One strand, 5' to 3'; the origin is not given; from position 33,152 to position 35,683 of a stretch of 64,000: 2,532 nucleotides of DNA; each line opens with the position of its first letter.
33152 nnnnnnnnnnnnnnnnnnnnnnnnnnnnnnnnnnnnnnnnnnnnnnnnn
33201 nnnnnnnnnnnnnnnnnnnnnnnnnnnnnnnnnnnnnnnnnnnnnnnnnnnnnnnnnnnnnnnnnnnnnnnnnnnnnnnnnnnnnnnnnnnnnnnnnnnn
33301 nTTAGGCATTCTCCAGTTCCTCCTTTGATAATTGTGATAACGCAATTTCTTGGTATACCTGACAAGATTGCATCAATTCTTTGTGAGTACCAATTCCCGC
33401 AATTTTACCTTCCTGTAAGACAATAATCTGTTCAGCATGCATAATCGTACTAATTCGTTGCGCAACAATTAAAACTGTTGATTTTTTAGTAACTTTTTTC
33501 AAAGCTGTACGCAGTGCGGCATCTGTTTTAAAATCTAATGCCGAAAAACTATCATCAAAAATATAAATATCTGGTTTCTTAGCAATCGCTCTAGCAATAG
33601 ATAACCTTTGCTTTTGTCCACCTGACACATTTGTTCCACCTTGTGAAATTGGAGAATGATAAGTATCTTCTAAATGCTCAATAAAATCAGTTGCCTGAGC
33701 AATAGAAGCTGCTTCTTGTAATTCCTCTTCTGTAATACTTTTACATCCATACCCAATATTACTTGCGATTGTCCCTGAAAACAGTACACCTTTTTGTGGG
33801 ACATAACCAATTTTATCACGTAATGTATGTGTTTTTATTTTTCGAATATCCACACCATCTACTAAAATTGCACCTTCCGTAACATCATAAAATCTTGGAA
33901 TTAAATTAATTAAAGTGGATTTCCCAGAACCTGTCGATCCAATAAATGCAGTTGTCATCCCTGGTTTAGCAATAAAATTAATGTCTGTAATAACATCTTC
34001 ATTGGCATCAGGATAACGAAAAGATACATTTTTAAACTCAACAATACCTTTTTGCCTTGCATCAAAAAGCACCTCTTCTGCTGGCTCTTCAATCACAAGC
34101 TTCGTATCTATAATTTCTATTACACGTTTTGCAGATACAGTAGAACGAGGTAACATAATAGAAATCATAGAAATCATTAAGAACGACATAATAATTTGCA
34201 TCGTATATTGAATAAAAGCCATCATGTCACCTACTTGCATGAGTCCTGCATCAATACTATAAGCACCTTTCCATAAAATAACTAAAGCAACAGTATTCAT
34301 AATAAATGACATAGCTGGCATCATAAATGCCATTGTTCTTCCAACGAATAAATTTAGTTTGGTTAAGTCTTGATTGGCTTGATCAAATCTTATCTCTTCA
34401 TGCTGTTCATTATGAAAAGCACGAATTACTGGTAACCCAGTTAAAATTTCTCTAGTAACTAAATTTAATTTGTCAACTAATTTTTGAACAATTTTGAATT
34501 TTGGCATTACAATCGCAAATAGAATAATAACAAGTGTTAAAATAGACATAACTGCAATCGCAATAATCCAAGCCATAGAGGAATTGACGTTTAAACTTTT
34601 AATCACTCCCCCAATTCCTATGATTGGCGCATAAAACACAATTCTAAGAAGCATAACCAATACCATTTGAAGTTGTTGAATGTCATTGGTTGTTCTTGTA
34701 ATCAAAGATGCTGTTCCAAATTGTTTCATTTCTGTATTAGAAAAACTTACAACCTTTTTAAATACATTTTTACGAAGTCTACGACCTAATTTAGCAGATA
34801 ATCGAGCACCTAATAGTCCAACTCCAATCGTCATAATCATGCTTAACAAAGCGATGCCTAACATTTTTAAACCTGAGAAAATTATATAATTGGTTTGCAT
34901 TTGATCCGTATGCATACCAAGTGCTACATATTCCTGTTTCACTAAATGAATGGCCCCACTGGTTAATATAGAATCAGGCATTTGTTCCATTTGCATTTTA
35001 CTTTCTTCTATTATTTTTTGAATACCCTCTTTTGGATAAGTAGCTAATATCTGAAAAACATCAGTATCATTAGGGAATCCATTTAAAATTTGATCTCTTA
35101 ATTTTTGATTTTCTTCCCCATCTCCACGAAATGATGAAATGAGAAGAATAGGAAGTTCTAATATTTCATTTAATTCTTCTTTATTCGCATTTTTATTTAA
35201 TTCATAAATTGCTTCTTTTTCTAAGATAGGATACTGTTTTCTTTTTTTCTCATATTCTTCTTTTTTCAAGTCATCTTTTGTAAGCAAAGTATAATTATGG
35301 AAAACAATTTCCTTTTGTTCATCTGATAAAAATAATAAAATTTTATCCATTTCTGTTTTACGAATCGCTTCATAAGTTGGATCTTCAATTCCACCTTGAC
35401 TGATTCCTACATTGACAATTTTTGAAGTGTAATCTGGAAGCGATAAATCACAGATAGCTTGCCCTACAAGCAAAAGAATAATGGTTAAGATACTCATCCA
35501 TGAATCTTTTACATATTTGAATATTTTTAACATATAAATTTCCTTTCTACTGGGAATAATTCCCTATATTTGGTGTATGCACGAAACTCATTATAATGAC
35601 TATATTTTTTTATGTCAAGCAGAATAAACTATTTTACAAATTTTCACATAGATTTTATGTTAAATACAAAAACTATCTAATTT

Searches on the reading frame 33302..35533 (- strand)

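Call 86: search_protein_families(library=pfam, proteins=[window:33302-35533:-], max_evalue=0.00001)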
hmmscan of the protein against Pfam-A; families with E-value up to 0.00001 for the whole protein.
window:33302-35533:- (743 aa): 3 families
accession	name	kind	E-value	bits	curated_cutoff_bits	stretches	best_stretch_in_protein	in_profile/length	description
PF00664.28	ABC_membrane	-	4.2e-33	115.6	28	1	215-451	38-274/274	ABC transporter transmembrane region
PF00005.33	ABC_tran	-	1.1e-29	104.3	25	1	516-663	2-136/137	ABC transporter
PF02463.25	SMC_N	-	1.3e-07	31.7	40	1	56-706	55-211/220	RecF/RecN/SMC N terminal domain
